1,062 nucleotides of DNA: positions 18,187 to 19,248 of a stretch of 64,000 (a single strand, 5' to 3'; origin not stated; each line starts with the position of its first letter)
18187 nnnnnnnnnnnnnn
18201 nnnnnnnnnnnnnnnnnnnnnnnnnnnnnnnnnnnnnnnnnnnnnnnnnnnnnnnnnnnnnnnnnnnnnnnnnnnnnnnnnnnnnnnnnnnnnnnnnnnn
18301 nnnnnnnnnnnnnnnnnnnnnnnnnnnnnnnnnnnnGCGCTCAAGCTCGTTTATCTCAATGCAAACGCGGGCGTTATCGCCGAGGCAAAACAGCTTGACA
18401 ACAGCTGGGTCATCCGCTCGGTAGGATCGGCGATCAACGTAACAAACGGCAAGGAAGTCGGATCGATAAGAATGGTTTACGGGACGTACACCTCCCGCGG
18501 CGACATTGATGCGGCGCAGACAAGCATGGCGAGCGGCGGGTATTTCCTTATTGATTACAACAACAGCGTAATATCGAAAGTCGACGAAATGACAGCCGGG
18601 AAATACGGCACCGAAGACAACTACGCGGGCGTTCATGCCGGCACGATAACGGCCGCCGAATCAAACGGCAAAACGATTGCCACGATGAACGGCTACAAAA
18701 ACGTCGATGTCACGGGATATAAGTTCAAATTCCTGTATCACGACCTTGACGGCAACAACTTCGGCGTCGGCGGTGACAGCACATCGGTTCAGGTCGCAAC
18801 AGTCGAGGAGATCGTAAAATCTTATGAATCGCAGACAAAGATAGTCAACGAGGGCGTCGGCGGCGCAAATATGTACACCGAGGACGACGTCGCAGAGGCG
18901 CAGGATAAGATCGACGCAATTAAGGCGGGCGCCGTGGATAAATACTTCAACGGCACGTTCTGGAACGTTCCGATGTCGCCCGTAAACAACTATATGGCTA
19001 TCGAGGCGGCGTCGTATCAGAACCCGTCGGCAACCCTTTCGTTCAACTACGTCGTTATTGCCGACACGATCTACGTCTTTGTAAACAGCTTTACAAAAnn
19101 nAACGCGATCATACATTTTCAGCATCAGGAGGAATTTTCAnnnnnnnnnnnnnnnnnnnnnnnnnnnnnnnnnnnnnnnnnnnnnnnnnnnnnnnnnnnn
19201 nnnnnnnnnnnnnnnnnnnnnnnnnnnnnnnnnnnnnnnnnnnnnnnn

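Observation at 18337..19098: A ~253-aa module shared between a small lipoprotein and the C-terminus of the giant SLH protein 33 kb away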

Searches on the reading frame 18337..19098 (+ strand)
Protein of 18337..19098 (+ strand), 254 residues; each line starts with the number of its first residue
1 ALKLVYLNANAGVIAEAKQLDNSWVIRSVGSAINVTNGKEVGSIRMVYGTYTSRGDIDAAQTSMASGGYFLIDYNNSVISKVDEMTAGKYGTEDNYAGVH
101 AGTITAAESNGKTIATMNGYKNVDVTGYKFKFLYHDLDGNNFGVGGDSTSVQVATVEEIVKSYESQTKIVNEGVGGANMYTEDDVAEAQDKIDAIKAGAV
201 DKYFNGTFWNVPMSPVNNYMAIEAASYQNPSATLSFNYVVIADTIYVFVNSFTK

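Call 6: search_solved_structures(query=window:18337-19098:+, max_evalue=10)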
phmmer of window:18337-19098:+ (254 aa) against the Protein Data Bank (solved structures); distinct sequences matched with E-value up to 10: 2.
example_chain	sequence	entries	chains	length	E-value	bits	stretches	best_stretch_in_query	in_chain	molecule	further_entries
8sak_A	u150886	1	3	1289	0.11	15.3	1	157-247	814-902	Spike glycoprotein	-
9jmp_A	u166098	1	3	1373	0.13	15.1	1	157-247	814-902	Spike glycoprotein,Fibritin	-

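Call 8: find_homologous_proteins(query=window:18337-19098:+, max_evalue=0.001)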
Query window:18337-19098:+: 889 candidates shared short words with the query, none scored E <= 0.001.

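Call 16: find_related_loci(query=A1, collection=genome_contigs, flank=10000)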
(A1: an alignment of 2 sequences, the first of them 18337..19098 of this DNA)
Query A1 (254 aa) in genome_contigs; peptide patterns used: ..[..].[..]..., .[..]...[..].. (x = any residue, [..] = any of these).
81 stretches matched a pattern, but none encodes a relative of the query by tblastn (E <= 1e-3).

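Call 18: predict_structure(alignment_id=A1)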
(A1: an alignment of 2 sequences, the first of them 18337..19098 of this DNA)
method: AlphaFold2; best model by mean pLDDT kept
length: 254 residues; sequences in the alignment: 2
mean_pLDDT: 53.6   pTM: 0.48
mean pLDDT of the five models: 53.6, 42.6, 39.7, 37.7, 35.2
residues with pLDDT >= 90: 0; 70-90: 42; 50-70: 109; < 50: 103
segments of 3 or more residues with pLDDT < 50: 11-16, 49-65, 105-109, 135-160, 196-234, 251-254
pLDDT, mean of each block of 10 residues (from residue 1): 67 49 52 64 55 42 56 73 69 66 50 57 62 50 39 35 61 70 72 46 28 32 34 54 67 32
secondary structure, 60 per line:
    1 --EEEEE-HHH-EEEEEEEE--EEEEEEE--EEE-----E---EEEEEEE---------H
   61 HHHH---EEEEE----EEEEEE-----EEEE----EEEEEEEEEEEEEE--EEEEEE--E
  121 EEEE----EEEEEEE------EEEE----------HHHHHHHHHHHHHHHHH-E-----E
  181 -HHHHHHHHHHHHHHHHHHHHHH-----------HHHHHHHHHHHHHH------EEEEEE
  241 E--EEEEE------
elements in order: E3-7 E13-20 E23-29 E32-34 E44-50 H60-64 E68-72 E77-82 E88-91 E96-109 E112-117 E120-124 E129-135 E142-145 H156-172 H182-203 H215-228 E235-241 E244-248

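Call 19: search_protein_representatives(alignment_id=A1)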
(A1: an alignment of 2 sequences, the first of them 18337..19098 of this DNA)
Query: 2 sequences, 254 profile positions. Proteins with E-value up to 0.001 (for the whole library): 32; up to 1e-10: 23; up to 1e-30: 7. The best 32 are listed.
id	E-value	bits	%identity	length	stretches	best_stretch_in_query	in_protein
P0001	1.8e-135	466.4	-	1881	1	2-254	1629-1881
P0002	1.5e-83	296.2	-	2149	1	2-254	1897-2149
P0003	4.3e-79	281.7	-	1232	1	3-254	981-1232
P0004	1.2e-63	231.1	-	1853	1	2-254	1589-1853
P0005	8.2e-63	228.3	-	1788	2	2-252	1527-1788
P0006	4.6e-54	199.7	-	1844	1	3-253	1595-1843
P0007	3.3e-50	187.0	-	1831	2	2-253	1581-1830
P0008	4.9e-29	117.6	-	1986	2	96-252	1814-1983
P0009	1.6e-28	116.0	-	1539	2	3-253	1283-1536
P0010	1.2e-24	103.3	-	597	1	3-253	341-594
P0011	3.8e-23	98.4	-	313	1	1-87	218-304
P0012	3.7e-22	95.1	-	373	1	3-254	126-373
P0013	6.0e-22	94.4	-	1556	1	2-253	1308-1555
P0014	1.2e-21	93.4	-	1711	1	4-252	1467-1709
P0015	1.5e-21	93.1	-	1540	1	4-253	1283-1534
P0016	3.7e-19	85.3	-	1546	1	2-254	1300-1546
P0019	3.2e-14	69.1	-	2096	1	3-252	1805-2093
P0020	7.6e-13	64.6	-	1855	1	92-254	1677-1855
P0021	1.1e-12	64.1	-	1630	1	3-252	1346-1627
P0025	7.4e-09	51.5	-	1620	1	3-252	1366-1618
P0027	6.8e-08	48.4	-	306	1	100-254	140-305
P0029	2.8e-06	43.1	-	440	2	101-150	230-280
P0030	2.6e-05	39.9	-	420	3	109-169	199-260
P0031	1.8e-04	37.1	-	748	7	133-181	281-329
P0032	2.4e-04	36.8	-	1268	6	122-157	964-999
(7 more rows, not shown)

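Call 27: find_homologous_proteins(query=A2, max_evalue=0.001)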
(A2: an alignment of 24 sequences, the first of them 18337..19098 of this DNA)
Query A2 (24 sequences) (254 aa, profile of the alignment): 4 proteins with E <= 0.001 among 8000 candidates.
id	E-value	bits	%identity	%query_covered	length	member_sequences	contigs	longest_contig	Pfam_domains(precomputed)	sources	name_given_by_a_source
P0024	1.3e-72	263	25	99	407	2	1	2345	-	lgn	-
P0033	2.8e-66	242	24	99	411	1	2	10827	-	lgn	-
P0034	1.2e-50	191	28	57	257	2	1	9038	-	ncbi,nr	ncbi:MAG: hypothetical protein KBS76_07370, partial [Ruminococcus sp.]|nr:hypothetical protein [Cand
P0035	1.4e-10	59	23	17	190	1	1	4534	-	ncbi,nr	ncbi:MAG: hypothetical protein KBS76_07660, partial [Ruminococcus sp.]|nr:hypothetical protein [Cand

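Call 29: find_encoding_contigs(protein=P0033, flank=10000, max_places=4)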
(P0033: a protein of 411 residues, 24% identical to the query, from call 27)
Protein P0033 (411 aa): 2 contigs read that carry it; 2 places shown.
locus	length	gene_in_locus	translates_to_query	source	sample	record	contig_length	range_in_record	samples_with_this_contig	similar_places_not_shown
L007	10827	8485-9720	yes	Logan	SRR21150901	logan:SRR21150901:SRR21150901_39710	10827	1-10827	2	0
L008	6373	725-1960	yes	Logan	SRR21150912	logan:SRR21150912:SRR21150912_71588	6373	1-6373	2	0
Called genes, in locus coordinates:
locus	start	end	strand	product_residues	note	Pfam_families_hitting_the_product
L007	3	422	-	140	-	?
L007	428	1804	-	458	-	PF02056:Glyco_hydro_4, PF11975:Glyco_hydro_4C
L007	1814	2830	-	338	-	PF02504:FA_synthesis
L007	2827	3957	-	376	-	-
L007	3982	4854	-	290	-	PF02645:DegV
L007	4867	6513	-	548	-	PF02734:Dak2, PF21645:FakA-like_M, PF13684:FakA-like_C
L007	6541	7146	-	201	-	PF19570:DUF6088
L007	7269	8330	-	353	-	PF02811:PHP (faint)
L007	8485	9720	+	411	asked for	-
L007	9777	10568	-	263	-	PF02535:Zip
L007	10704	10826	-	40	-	?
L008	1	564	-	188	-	?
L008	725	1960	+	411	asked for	-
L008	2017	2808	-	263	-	PF02535:Zip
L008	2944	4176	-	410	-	PF02073:Peptidase_M29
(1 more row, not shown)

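Call 33: predict_structure(alignment_id=A2)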
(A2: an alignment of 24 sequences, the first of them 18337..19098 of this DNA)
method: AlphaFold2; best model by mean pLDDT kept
length: 254 residues; sequences in the alignment: 24
mean_pLDDT: 93.4   pTM: 0.88
mean pLDDT of the five models: 93.4, 93.4, 93.3, 93.3, 92.6
residues with pLDDT >= 90: 214; 70-90: 38; 50-70: 2; < 50: 0
segments of 3 or more residues with pLDDT < 50: none
pLDDT, mean of each block of 10 residues (from residue 1): 95 80 88 94 90 83 91 96 97 94 97 95 96 95 94 96 95 92 96 95 96 96 92 96 97 96
secondary structure, 60 per line:
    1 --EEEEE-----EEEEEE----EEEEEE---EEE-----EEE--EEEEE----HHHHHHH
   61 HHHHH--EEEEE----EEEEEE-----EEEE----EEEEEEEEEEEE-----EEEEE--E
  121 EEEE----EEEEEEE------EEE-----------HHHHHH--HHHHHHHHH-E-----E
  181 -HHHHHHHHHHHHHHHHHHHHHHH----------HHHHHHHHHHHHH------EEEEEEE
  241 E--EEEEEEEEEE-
elements in order: E3-7 E13-18 E23-28 E32-34 E40-42 E45-49 H54-65 E68-72 E77-82 E88-91 E96-107 E113-117 E120-124 E129-135 E142-144 H156-161 H164-172 H182-204 H215-227 E234-241 E244-253

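Call 36: fold_search(model_id=the predicted structure, library=pdb)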
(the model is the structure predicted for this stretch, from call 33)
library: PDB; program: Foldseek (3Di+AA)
matches with E <= 10: 391; with E <= 0.001: 0
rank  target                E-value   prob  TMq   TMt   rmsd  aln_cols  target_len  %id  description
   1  2ivz_C                8.7e-02  0.15  0.14  0.10  17.9       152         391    9  Structure of TolB in complex with a peptide of the colicin E9 T- domain (released 2006-08-16)
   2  4l8n                  8.7e-02  0.09  0.15  0.11  20.5       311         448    8  Crystal structure of a PDZ domain protein (BDI_1242) from Parabacteroides distasonis ATCC 8503 at 2.50 A resolution (released 2013-06-26)
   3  2w8b_A                1.8e-01  0.12  0.14  0.10  16.4       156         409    7  Crystal structure of processed TolB in complex with Pal (released 2009-02-17)
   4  3v60_B                1.9e-01  0.03  0.10  0.10  19.3       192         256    7  Structure of S. cerevisiae PCNA conjugated to SUMO on lysine 164 (released 2012-02-29)
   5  3iax_A                2.1e-01  0.09  0.12  0.08  17.4       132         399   10  The crystal structure of the TolB box of Colicin A in complex with TolB reveals important differences in the recruitme (released 2009-10-13)
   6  6kdf_L                2.3e-01  0.04  0.09  0.08  16.7       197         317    8  Crystal structure of the alpha beta heterodimer of human IDH3 in APO form. (released 2019-09-25)
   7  4pwz_B                2.5e-01  0.09  0.13  0.09  17.3       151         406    8  Crystal structure of TolB protein from Yersinia pestis CO92 (released 2014-04-02)
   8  4pwz_A                3.1e-01  0.08  0.14  0.10  17.9       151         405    9  Crystal structure of TolB protein from Yersinia pestis CO92 (released 2014-04-02)
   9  3nua_A                3.1e-01  0.04  0.11  0.12  17.9       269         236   12  Crystal Structure of Phosphoribosylaminoimidazole-Succinocarboxamide Synthase from Clostridium perfringens (released 2010-08-25)
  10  7n4d_A                3.3e-01  0.15  0.21  0.32  13.2       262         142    7  Translation initiation factor eif-5a family protein from Naegleria fowleri ATCC 30863 (released 2021-06-23)
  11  1ud9_D                3.3e-01  0.04  0.10  0.10  15.8       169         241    7  Crystal Structure of Proliferating Cell Nuclear Antigen (PCNA) Homolog From Sulfolobus tokodaii (released 2004-06-15)
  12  6pnv                  3.7e-01  0.09  0.14  0.10  17.8       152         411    8  1.42 Angstrom Resolution Crystal Structure of Translocation Protein TolB from Salmonella enterica (released 2019-07-17)
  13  4jml_A                3.7e-01  0.08  0.14  0.10  17.8       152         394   10  Crystal structure of the TolB(P201C)-ColicinE9 TBE peptide(A33C) complex. (released 2013-07-17)
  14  6gyb_C                3.9e-01  0.09  0.16  0.20  18.9       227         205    7  Cryo-EM structure of the bacteria-killing type IV secretion system core complex from Xanthomonas citri (released 2018-10-24)
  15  7xti_j                3.9e-01  0.07  0.16  0.09  18.9       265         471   10  RNA polymerase II elongation complex transcribing a nucleosome (EC58hex) (released 2022-10-12)
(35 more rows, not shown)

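Call 42: fold_search(model_id=the predicted structure, library=viral)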
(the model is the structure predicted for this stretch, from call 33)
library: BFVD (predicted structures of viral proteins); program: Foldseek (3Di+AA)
matches with E <= 10: 268; with E <= 0.001: 1
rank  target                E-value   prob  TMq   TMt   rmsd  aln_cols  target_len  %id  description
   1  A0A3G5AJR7            7.4e-04  0.33  0.15  0.09  27.3       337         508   10  Proliferating cell nuclear antigen [Solumvirus sp.]
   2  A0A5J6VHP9            4.3e-02  0.15  0.15  0.16  21.3       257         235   10  Uncharacterized protein [Megaviridae environmental sample]
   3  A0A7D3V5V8            7.6e-02  0.03  0.10  0.08  22.8       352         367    7  Uncharacterized protein [Fadolivirus FV1/VV64]
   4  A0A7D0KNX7            1.6e-01  0.06  0.11  0.15  20.1       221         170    7  (no name in the UniProt tables at hand)
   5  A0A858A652            1.6e-01  0.04  0.12  0.06  19.9       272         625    8  MC033L [Molluscum contagiosum virus]
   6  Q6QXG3                1.7e-01  0.21  0.18  0.14   8.3       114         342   16  Lef-3 [Agrotis segetum granulosis virus]
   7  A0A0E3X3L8            2.4e-01  0.14  0.20  0.08  18.1       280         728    7  B102 [Rat cytomegalovirus (isolate England)]
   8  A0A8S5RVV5            2.7e-01  0.08  0.16  0.14  18.7       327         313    7  Uncharacterized protein [Siphoviridae sp. ctHip2]
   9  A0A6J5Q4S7            3.2e-01  0.07  0.12  0.12  15.7        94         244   19  Uncharacterized protein [uncultured Caudovirales phage]
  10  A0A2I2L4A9            4.1e-01  0.47  0.20  0.20   6.7        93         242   13  Transmembrane domain-containing protein [Orpheovirus IHUMI-LCC2]
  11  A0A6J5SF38            4.1e-01  0.08  0.18  0.18  16.9       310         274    9  Uncharacterized protein [uncultured Caudovirales phage]
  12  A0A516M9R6            4.6e-01  0.33  0.18  0.24  10.4       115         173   10  (no name in the UniProt tables at hand)
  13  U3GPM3                4.6e-01  0.10  0.20  0.09  16.4       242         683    7  Helicase-primase subunit HP3 [Suid betaherpesvirus 2]
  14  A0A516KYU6            5.1e-01  0.05  0.10  0.13  13.5       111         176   11  (no name in the UniProt tables at hand)
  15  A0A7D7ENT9            5.4e-01  0.06  0.11  0.14  15.9       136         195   12  (no name in the UniProt tables at hand)
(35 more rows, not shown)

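Call 43: find_related_loci(query=A3, collection=genome_contigs, flank=8000)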
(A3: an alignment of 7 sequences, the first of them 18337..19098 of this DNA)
Query A3 (254 aa) in genome_contigs; peptide patterns used: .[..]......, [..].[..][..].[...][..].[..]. (x = any residue, [..] = any of these).
28 stretches matched a pattern; 1 encode a relative of the query (tblastn E <= 1e-3); 1 distinct loci.
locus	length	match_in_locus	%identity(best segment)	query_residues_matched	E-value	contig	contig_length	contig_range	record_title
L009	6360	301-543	32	106-190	2e-5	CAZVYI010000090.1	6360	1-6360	MAG TPA_asm: uncultured Sphingobacterium sp. isolate SRP278252_co3_593 genome assembly, contig: NODE_25944_length_6360_c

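Call 46: find_encoding_contigs(protein=P0030, flank=10000, max_places=3)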
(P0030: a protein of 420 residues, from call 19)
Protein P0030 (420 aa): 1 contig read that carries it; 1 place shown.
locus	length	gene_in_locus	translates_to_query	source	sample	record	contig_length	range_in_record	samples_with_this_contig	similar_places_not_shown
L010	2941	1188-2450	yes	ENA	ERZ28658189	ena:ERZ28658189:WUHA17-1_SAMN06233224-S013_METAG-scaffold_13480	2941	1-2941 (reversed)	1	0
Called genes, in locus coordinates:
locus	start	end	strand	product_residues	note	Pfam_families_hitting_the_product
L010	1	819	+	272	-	?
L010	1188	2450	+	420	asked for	-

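Call 49: find_related_loci(query=A3, collection=metagenome_contigs, flank=7000)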
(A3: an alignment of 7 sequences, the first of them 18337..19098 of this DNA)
Query A3 (254 aa) in metagenome_contigs; peptide patterns used: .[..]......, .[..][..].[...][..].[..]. (x = any residue, [..] = any of these).
280 stretches matched a pattern; 4 encode a relative of the query (tblastn E <= 1e-3); 4 distinct loci.
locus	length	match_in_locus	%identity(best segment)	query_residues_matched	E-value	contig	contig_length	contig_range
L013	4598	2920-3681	98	1-254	6e-176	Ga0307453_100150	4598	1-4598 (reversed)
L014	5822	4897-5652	69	3-254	5e-113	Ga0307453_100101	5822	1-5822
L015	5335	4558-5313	54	3-254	2e-74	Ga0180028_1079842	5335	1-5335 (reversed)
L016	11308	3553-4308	50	3-254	5e-72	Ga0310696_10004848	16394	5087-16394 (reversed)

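Call 54: search_protein_families(library=pfam, alignment_id=A2, max_evalue=1)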
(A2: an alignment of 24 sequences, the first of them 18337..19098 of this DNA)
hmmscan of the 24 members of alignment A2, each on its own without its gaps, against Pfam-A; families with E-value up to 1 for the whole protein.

A. member 1, window:18337-19098:+ (254 aa): 0 families

B. families by the number of members that match (of 24 scanned): 26 families (the first 25 are shown)
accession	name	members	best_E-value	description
PF02321.23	OEP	3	0.0053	Outer membrane efflux protein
PF24219.2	DUF7438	2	0.18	Family of unknown function (DUF7438)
PF21331.3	Isoamylase_C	1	0.025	Isoamylase, C-terminal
PF25528.1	DUF7917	1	0.034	Domain of unknown function (DUF7917)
PF05996.17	Fe_bilin_red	1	0.04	Ferredoxin-dependent bilin reductase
PF02049.23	FliE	1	0.047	Flagellar hook-basal body complex protein FliE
PF16475.10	DUF5052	1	0.047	Domain of unknown function (DUF5052)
PF15055.12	DMAC1_Dmo2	1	0.056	DMAC1/Dmo2-like domain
PF24902.1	Ig_NUP210_9th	1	0.058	NUP210, Ig-like domain 9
PF07554.19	FIVAR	1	0.059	FIVAR domain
PF22639.1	Gp18_dom_I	1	0.068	Tail sheath protein Gp18-like domain I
PF02679.21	ComA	1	0.07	(2R)-phospho-3-sulfolactate synthase (ComA)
PF16559.10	GIT_CC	1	0.074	GIT coiled-coil Rho guanine nucleotide exchange factor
PF11483.13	DUF3209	1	0.083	Protein of unknown function (DUF3209)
PF21725.3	T7SS_signal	1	0.087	Putative T7SS secretion signal domain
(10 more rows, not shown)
